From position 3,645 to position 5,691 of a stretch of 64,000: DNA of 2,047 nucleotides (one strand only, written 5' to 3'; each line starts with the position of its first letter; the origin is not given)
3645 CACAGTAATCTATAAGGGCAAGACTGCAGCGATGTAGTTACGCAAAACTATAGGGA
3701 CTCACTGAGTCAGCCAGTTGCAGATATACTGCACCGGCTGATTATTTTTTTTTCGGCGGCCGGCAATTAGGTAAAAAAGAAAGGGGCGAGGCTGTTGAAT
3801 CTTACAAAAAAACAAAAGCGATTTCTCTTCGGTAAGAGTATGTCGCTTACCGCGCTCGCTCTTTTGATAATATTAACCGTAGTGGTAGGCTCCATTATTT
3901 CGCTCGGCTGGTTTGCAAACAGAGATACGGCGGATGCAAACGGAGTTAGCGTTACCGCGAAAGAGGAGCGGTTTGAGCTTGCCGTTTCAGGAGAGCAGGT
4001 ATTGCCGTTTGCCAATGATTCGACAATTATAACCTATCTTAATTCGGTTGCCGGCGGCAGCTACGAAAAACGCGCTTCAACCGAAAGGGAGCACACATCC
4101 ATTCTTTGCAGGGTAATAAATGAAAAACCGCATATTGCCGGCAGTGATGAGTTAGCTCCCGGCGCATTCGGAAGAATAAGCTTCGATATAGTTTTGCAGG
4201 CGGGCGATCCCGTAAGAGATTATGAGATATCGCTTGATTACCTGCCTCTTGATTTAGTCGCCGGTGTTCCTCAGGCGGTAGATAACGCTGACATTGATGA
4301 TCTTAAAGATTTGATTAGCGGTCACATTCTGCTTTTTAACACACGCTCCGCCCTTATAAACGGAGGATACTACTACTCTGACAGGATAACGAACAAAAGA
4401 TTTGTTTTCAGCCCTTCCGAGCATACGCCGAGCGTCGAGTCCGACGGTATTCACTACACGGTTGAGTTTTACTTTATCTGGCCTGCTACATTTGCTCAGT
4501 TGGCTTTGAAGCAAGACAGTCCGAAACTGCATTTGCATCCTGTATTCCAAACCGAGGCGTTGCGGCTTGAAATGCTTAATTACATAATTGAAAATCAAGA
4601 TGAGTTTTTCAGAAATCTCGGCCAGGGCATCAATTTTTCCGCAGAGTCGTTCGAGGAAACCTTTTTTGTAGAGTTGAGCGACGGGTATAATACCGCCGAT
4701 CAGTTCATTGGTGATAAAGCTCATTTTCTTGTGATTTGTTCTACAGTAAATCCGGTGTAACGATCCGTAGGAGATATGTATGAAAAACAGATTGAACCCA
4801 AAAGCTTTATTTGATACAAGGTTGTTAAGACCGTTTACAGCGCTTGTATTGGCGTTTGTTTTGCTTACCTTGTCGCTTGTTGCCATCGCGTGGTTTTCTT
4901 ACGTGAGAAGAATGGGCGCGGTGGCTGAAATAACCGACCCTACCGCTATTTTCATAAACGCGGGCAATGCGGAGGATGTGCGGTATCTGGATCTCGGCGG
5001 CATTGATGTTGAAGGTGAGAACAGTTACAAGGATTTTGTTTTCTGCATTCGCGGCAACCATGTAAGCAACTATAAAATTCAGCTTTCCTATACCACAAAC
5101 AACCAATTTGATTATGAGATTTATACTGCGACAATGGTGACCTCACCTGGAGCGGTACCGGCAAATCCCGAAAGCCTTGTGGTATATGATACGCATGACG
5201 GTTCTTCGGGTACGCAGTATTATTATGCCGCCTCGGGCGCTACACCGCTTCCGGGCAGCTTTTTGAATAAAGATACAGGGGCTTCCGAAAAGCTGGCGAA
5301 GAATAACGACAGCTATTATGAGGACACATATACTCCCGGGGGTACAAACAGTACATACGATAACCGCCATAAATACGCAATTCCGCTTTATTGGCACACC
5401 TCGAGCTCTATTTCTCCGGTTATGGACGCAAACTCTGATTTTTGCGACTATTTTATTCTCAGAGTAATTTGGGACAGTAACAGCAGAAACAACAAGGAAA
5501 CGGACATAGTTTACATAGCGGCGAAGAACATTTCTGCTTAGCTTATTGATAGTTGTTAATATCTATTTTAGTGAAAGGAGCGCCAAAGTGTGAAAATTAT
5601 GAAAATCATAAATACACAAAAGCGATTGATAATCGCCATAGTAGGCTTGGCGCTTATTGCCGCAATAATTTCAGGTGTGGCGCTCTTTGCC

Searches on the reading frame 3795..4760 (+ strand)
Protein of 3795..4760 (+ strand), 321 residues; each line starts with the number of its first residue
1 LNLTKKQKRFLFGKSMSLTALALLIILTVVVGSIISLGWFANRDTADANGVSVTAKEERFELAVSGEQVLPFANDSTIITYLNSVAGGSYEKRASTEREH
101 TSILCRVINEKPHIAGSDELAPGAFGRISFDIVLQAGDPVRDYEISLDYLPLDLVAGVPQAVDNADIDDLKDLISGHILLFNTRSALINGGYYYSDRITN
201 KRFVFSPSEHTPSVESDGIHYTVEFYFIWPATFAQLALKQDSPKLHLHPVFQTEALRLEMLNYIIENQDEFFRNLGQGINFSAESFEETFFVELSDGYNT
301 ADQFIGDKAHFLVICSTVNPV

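Call 8: search_protein_families(library=pfam, proteins=[window:3795-4760:+], max_evalue=0.01)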
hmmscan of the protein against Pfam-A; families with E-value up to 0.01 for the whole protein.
window:3795-4760:+ (321 aa): 0 families

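Call 12: search_protein_families(library=ncbifam, proteins=[window:3795-4760:+], max_evalue=1)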
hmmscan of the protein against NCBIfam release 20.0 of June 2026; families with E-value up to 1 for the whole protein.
window:3795-4760:+ (321 aa): 0 families

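Call 14: find_homologous_proteins(query=window:3795-4760:+, max_evalue=0.001)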
Query window:3795-4760:+ (321 aa): 18 proteins with E <= 0.001 among 1460 candidates.
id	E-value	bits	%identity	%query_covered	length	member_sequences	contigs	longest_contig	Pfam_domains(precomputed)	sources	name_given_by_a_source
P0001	1.5e-210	716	100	100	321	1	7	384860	-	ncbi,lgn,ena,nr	ncbi:MAG: hypothetical protein J5659_00040 [Clostridia bacterium]|nr:hypothetical protein [Clostridi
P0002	7.2e-140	484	68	99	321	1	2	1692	-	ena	-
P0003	7.6e-120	418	60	97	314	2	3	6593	-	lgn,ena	-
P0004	1.2e-92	329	52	99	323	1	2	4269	-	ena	-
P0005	5.3e-89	317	50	89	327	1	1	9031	-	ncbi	-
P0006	2.7e-85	304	46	98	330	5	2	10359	-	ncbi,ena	-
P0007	3.5e-84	301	48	98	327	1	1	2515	-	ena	-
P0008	2.7e-83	298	47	98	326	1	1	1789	-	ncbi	-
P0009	6.2e-83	297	47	96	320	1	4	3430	-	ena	-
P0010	1.5e-82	295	46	98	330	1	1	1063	-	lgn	-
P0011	1.2e-78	283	44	97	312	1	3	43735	-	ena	-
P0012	9.4e-74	267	43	98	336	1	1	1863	-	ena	-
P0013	6.3e-73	264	43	98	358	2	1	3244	-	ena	-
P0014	1.8e-71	259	42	99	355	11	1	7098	-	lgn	-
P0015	1.3e-69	253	44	89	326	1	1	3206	-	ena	-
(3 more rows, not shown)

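Call 15: find_encoding_contigs(protein=window:3795-4760:+, flank=3000, max_places=6)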
Protein window:3795-4760:+ (321 aa): 10 contigs read that carry it; 1 place shown.
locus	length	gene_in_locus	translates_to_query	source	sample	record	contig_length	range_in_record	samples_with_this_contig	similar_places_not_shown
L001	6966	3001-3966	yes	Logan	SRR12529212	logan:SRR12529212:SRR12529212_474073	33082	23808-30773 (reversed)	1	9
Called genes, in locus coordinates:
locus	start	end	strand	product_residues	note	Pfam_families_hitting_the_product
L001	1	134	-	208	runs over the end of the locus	-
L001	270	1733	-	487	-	PF00512:HisKA, PF02518:HATPase_c, PF00072:Response_reg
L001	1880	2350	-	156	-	PF06908:YpsA (weak)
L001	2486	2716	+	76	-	PF01381:HTH_3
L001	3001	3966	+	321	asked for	-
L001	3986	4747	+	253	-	-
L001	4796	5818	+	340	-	-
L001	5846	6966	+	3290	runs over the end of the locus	-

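Call 17: find_related_loci(query=A1, collection=genome_contigs, flank=3000)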
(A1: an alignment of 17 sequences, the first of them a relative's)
Query A1 (321 aa) in genome_contigs; peptide patterns used: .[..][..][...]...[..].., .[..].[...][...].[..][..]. (x = any residue, [..] = any of these).
23 stretches matched a pattern; 10 encode a relative of the query (tblastn E <= 1e-3); 10 distinct loci.
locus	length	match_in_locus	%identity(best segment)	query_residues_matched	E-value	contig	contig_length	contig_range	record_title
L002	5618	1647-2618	46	6-319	1e-90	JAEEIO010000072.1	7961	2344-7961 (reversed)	MAG: Clostridiales bacterium isolate Tb.RUG.148 k141_4624200_flag=0_multi=15.0114_len=7961, whole genome shotgun sequenc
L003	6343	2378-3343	35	1-319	1e-58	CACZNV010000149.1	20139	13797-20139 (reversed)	MAG: uncultured Ruminococcus sp. isolate RUG12790 genome assembly, contig: RUG12790_asm_149, whole genome shotgun sequen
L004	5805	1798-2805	32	1-318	5e-51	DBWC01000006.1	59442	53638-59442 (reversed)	MAG TPA_asm: Clostridiales bacterium UBA1248 UBA1248_contig_47516, whole genome shotgun sequence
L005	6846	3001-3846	32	36-314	7e-32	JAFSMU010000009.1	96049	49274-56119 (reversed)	MAG: Clostridia bacterium isolate RGIG3285 Goat_Reticulum-4__c242963, whole genome shotgun sequence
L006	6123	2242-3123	25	21-314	6e-23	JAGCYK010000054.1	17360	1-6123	MAG: Clostridia bacterium isolate RGIG10236 Yak_Rumen-5__c1107300, whole genome shotgun sequence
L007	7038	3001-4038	22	3-319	4e-15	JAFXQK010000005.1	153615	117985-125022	MAG: Lachnospiraceae bacterium isolate RGIG6651 Sheep_Rumen-1__c239, whole genome shotgun sequence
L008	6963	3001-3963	23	14-314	7e-15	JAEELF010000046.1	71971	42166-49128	MAG: Ruminococcus sp. isolate Tb.RUG.21 k141_8037568_flag=1_multi=12.0000_len=71971, whole genome shotgun sequence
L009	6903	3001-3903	23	6-315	4e-11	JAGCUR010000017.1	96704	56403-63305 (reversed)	MAG: Bacilli bacterium isolate RGIG10139 Yak_Rumen-4__c1865294, whole genome shotgun sequence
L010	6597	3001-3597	25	120-313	1e-8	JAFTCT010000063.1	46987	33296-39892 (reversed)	MAG: Clostridia bacterium isolate RGIG3700 Goat_Rumen.Co__c1191700, whole genome shotgun sequence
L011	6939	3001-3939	23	5-313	3e-12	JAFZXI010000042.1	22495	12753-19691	MAG: Clostridia bacterium isolate RGIG8183 Water_buffalos_Rumen-3__c600818, whole genome shotgun sequence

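Call 18: find_related_loci(query=A1, collection=metagenome_contigs, flank=3000)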
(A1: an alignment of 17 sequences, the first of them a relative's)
Query A1 (321 aa) in metagenome_contigs; peptide patterns used: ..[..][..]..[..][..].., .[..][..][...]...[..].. (x = any residue, [..] = any of these).
95 stretches matched a pattern; 17 encode a relative of the query (tblastn E <= 1e-3); 17 distinct loci.
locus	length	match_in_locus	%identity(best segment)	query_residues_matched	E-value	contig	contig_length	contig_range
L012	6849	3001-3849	50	36-321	3e-92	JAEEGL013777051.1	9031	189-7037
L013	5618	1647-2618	46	6-319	1e-90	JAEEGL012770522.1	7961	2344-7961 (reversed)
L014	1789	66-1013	47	5-320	2e-94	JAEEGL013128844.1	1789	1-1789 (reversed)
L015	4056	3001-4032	42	6-321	8e-80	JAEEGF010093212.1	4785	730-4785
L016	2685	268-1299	42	6-321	9e-81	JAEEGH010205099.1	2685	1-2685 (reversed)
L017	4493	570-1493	30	5-313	7e-39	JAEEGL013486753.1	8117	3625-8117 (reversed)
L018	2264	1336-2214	29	35-313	1e-32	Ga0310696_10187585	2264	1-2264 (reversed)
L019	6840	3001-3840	29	36-319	6e-31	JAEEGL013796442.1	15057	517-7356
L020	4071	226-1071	31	36-314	1e-30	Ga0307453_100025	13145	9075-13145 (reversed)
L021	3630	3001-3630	34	6-183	7e-30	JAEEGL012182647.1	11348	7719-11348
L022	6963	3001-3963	23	14-314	7e-15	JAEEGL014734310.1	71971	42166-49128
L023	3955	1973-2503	28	116-314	1e-14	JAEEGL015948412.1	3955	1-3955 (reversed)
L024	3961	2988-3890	22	6-315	3e-11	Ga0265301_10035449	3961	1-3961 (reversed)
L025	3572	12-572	26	116-318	6e-11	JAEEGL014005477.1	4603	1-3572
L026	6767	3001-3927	24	1-315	7e-10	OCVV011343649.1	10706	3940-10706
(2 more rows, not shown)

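Call 36: find_encoding_contigs(protein=P0011, flank=10000, max_places=2)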
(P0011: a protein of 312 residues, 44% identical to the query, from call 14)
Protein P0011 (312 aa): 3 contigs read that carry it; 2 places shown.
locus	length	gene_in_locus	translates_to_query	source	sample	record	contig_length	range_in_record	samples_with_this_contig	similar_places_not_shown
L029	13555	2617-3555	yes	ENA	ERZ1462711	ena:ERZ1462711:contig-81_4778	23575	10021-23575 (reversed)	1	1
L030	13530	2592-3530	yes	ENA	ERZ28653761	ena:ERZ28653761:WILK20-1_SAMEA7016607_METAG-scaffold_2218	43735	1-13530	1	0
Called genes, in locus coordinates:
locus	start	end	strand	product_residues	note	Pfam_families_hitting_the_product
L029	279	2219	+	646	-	PF00563:EAL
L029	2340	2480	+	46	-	-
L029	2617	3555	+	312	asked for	-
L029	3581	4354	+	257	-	-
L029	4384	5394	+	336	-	-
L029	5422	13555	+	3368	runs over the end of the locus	-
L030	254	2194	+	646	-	PF00563:EAL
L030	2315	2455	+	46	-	-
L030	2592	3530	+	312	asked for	-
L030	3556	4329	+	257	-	-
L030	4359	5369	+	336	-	-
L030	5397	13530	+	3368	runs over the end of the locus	-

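Call 37: find_encoding_contigs(protein=P0006, flank=10000, max_places=2)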
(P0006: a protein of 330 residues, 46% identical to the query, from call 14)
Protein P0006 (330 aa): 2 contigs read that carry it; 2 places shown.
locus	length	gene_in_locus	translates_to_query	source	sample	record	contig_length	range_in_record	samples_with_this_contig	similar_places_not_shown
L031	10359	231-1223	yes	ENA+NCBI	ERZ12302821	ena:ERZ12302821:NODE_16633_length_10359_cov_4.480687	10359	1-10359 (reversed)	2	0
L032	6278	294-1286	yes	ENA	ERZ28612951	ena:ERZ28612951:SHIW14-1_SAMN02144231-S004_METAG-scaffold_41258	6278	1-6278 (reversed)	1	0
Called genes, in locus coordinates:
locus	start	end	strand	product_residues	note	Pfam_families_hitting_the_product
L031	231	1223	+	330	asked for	-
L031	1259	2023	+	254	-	-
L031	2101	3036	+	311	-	-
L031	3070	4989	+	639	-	-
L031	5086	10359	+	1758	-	?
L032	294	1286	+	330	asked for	-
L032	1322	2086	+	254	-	-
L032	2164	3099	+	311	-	-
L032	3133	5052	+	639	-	-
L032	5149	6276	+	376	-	?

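Call 43: predict_structure(alignment_id=A1)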
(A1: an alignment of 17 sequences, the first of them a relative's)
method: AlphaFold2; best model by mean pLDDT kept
length: 321 residues; sequences in the alignment: 17
mean_pLDDT: 71.4   pTM: 0.66
mean pLDDT of the five models: 71.4, 69.1, 66.3, 64.8, 59.6
residues with pLDDT >= 90: 1; 70-90: 223; 50-70: 55; < 50: 42
segments of 3 or more residues with pLDDT < 50: 32-51, 115-123, 184-192
pLDDT, mean of each block of 10 residues (from residue 1): 68 80 83 36 30 59 75 83 81 78 73 46 63 83 85 84 88 82 44 58 80 87 80 75 64 74 83 67 71 64 78 83 84
secondary structure, 60 per line:
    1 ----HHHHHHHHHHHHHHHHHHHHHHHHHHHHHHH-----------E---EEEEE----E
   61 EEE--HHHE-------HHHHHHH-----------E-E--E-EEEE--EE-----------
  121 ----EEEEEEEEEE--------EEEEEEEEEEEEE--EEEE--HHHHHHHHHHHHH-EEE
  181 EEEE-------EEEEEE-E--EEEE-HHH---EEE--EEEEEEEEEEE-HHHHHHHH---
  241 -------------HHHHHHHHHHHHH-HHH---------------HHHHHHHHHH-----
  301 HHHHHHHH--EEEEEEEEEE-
elements in order: H5-35 E51-55 E60-63 H77-83 E102-105 E125-134 E143-155 E158-161 H164-176 E178-184 E192-197 E202-205 E213-215 E218-228 H230-237 H254-266 H286-295 H301-308 E311-320

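Call 46: search_protein_families(library=pfam, proteins=[window:3795-4760:+], max_evalue=10)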
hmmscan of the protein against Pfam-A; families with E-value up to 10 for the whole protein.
window:3795-4760:+ (321 aa): 0 families

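Call 54: search_solved_structures(query=A1, max_evalue=10)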
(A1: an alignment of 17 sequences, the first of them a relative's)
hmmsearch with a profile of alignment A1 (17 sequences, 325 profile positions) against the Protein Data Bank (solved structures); distinct sequences matched with E-value up to 10: 0.

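Call 68: fold_search(model_id=the predicted structure, library=pdb)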
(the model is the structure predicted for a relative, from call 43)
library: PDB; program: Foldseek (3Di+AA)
matches with E <= 10: 1044; with E <= 0.001: 0
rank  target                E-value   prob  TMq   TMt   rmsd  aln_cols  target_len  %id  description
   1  5dfk                  1.1e-02  0.47  0.13  0.19   6.5       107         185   14  Crystal Structure of the Escherichia coli Common Pilus Chaperone, EcpB (released 2015-11-04)
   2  9jsi_A                1.3e-02  0.11  0.12  0.10  15.7       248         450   12  Clostridium perfringens iota toxin pore Ib in prepore II state (released 2025-05-14)
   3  3vac_A                1.6e-02  0.15  0.13  0.12  18.7       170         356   10  Crystal Structure of the CFA/I Enterotoxigenic E. coli adhesin CfaE mutant G168D (released 2013-02-20)
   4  7tm3_4                2.4e-02  0.07  0.10  0.09  21.7       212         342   13  Structure of the rabbit 80S ribosome stalled on a 2-TMD Rhodopsin intermediate in complex with the multipass transloco (released 2022-10-19)
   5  6k73_D                4.3e-02  0.16  0.15  0.15  18.4       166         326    9  Chaperone-tip adhesin complex is vital for synergistic activation of CFA/I fimbriae biogenesis (released 2020-06-10)
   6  6r74                  5.2e-02  0.11  0.12  0.21  14.4       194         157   11  N-terminally reversed variant of FimA E. coli (released 2020-05-06)
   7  7ptb                  5.2e-02  0.07  0.13  0.13  20.7       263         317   12  Crystal structure of the SPD-2 domain of human CEP192 (released 2022-04-06)
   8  9fwz_E                7.0e-02  0.07  0.11  0.19  13.0       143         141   15  Cryo-EM structure of the type 1 pilus assembly platform as part of the FimA-bound chaperone-usher pilus complex (Local (released 2025-06-04)
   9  2hb0_A                7.5e-02  0.21  0.16  0.14  13.7       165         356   10  Crystal Structure of CfaE, the Adhesive Subunit of CFA/I Fimbria of Enterotoxigenic Escherichia coli (released 2007-06-26)
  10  4cub_A                7.5e-02  0.05  0.09  0.12  14.3       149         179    9  Unravelling the multiple functions of the architecturally intricate Streptococcus pneumoniae beta-galactosidase, BgaA (released 2014-08-20)
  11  5lp9                  7.9e-02  0.07  0.12  0.19  14.4       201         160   11  FimA wt from S. flexneri (released 2017-12-20)
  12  3vd0_K                8.4e-02  0.15  0.14  0.19  11.0       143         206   16  structure of p73 DNA binding domain tetramer modulates p73 transactivation (released 2012-04-18)
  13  6k73_C                8.4e-02  0.14  0.16  0.16  17.5       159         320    9  Chaperone-tip adhesin complex is vital for synergistic activation of CFA/I fimbriae biogenesis (released 2020-06-10)
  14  5nkt                  9.0e-02  0.18  0.17  0.30  11.0       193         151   11  FimA wt from E. coli (released 2018-05-16)
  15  3jyb_A                9.5e-02  0.15  0.13  0.24  11.5       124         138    9  Crystal Structure of the RetS periplasmic domain (released 2010-02-16)
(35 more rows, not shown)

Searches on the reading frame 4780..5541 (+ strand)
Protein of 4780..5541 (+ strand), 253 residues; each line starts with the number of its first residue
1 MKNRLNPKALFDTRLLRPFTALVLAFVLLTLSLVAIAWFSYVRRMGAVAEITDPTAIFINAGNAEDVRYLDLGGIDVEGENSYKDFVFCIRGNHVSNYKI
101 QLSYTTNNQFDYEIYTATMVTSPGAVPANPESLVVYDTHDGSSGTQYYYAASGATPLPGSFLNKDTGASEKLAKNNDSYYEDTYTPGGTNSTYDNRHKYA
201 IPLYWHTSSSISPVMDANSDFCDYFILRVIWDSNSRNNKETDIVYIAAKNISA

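Call 8: search_protein_families(library=pfam, proteins=[window:4780-5541:+], max_evalue=0.01)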
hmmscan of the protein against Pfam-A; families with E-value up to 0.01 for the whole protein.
window:4780-5541:+ (253 aa): 0 families

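Call 12: search_protein_families(library=ncbifam, proteins=[window:4780-5541:+], max_evalue=1)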
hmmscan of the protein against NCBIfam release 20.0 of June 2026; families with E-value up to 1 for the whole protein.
window:4780-5541:+ (253 aa): 0 families

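Call 46: search_protein_families(library=pfam, proteins=[window:4780-5541:+], max_evalue=10)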
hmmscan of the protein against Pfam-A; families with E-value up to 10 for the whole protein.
window:4780-5541:+ (253 aa): 1 family
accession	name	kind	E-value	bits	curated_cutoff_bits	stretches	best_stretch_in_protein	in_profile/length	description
PF22398.1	DUF6978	-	0.11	13.2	29.6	1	195-225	101-131/133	Family of unknown function (DUF6978)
